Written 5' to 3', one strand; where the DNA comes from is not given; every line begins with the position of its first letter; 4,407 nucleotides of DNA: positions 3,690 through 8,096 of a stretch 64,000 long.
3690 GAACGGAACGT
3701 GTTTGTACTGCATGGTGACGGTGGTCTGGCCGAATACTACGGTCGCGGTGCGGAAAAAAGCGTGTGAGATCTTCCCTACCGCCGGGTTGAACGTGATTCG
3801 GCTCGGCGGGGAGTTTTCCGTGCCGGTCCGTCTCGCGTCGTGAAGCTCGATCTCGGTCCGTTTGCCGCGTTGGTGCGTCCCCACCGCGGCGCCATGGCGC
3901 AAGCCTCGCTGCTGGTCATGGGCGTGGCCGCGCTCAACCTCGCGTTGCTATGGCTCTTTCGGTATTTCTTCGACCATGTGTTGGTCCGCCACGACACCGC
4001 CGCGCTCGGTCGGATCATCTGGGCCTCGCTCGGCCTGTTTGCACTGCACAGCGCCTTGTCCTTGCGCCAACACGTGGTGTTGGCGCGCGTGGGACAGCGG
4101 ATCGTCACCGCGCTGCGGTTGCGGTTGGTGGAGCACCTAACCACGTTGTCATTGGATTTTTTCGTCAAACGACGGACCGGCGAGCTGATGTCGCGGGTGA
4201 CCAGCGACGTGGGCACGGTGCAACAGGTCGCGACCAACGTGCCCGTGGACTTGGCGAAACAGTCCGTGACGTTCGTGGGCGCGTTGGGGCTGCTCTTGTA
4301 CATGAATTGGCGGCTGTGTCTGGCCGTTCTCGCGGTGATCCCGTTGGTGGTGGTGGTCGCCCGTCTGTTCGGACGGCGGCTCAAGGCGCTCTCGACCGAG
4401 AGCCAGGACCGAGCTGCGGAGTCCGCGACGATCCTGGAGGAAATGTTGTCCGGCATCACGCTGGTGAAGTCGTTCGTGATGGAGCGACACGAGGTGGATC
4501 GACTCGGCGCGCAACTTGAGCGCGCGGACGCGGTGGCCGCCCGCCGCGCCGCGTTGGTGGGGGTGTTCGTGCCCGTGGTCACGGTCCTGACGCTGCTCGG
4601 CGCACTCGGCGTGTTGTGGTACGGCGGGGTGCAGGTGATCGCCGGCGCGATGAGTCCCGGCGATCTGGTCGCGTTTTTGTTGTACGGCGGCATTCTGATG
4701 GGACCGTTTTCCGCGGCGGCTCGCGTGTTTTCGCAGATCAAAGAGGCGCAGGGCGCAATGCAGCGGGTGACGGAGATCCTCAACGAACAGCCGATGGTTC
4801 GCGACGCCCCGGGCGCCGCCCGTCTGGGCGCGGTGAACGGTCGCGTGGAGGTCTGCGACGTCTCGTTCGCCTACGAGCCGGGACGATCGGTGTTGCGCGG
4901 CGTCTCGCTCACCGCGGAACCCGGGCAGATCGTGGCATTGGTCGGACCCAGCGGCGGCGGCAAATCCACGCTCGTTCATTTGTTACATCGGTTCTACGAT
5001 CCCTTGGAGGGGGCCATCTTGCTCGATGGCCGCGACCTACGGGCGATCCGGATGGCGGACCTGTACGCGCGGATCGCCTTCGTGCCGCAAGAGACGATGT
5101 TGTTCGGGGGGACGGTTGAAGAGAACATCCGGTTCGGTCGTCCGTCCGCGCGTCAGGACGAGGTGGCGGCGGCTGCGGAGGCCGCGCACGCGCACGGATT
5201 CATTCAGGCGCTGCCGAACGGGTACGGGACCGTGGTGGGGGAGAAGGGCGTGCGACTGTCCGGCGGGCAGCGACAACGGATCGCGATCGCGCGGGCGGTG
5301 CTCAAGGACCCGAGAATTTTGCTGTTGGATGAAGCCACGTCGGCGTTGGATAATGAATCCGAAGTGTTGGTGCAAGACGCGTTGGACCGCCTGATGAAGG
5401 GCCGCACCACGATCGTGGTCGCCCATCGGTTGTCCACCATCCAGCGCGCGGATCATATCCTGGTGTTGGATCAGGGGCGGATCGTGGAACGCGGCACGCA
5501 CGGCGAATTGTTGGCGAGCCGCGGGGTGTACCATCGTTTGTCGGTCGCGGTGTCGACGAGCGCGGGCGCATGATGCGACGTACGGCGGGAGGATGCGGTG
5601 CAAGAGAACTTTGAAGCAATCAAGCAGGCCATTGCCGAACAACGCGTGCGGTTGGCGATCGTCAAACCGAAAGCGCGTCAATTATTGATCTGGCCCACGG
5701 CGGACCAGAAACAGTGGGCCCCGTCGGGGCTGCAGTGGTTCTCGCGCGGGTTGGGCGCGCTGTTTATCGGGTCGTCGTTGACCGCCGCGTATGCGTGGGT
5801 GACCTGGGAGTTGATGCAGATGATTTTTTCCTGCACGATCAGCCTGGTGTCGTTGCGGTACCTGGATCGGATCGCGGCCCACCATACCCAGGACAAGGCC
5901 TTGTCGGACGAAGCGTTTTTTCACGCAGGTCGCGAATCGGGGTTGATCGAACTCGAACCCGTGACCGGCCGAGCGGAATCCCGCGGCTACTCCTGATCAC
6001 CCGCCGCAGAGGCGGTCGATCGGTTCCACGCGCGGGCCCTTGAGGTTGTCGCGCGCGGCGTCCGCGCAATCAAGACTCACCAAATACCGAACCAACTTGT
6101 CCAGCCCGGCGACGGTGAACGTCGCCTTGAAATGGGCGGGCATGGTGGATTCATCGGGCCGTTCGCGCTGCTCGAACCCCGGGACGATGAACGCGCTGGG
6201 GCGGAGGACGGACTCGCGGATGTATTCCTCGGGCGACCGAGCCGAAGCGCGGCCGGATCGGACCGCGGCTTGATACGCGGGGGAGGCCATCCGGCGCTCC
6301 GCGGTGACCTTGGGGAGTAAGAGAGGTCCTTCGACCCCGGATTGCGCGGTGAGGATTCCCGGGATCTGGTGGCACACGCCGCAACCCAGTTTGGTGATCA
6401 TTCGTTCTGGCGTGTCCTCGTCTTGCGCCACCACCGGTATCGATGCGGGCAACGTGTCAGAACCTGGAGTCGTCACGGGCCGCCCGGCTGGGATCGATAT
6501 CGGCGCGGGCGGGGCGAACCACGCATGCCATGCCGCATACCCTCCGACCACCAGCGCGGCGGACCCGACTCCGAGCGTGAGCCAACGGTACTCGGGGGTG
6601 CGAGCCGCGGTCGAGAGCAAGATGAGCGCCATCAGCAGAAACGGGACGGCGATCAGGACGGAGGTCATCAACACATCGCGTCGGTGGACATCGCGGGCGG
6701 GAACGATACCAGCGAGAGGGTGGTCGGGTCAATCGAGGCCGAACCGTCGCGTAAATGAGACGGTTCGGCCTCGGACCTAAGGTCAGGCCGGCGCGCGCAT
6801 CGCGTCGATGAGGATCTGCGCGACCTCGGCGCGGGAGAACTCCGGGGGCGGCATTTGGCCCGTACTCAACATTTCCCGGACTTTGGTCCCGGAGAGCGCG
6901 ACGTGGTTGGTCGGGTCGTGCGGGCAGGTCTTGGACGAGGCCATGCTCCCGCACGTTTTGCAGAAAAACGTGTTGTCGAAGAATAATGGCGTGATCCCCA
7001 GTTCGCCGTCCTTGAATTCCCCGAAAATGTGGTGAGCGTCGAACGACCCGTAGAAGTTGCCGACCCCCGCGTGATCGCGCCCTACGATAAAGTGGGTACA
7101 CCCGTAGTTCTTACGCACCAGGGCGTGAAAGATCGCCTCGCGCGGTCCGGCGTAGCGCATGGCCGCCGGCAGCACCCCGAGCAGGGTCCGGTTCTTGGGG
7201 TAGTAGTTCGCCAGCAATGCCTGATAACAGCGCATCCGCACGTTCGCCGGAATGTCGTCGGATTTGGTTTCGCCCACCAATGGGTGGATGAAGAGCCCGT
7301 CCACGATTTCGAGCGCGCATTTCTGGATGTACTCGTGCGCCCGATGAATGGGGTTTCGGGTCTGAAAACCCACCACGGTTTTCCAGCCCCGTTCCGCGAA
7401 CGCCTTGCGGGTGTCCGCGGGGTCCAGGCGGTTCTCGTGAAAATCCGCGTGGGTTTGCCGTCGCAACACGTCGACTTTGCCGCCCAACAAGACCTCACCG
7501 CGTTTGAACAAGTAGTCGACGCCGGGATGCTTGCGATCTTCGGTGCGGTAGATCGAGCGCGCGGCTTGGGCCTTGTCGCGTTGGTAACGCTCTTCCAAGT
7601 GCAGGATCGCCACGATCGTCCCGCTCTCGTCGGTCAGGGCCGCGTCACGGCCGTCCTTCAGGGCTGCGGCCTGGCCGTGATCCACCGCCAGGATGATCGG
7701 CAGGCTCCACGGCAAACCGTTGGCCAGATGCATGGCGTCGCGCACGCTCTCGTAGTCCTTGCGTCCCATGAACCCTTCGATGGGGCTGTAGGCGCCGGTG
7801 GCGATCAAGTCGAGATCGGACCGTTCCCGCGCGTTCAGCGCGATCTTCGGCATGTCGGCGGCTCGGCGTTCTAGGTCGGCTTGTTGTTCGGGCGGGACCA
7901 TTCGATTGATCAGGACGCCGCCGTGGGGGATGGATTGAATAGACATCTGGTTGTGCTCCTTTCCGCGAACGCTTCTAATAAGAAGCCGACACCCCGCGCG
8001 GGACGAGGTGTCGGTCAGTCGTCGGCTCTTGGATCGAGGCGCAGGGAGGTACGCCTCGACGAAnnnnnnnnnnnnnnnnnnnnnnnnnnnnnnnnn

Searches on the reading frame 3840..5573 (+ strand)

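Call 66: search_protein_families(library=pfam, max_evalue=0.00001, proteins=[window:3840-5573:+])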
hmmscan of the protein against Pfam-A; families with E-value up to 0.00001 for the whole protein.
window:3840-5573:+ (577 aa): 3 families
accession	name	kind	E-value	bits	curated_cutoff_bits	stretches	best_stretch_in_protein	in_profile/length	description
PF00664.28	ABC_membrane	-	1.8e-56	192.3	28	1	24-290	6-274/274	ABC transporter transmembrane region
PF00005.33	ABC_tran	-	7.6e-33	114.5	25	1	352-501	1-137/137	ABC transporter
PF02463.25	SMC_N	-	4.7e-06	26.6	40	0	396-541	114-209/220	RecF/RecN/SMC N terminal domain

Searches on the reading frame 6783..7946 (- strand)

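Call 66: search_protein_families(library=pfam, max_evalue=0.00001, proteins=[window:6783-7946:-])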
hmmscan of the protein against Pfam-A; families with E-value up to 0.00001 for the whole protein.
window:6783-7946:- (387 aa): 2 families
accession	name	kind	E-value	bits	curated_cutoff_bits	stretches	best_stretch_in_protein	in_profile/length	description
PF01747.23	ATP-sulfurylase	-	2.4e-99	331.4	24.3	1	172-381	3-211/212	ATP-sulfurylase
PF14306.12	PUA_2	-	9e-54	181.8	27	1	6-162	2-158/159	PUA-like domain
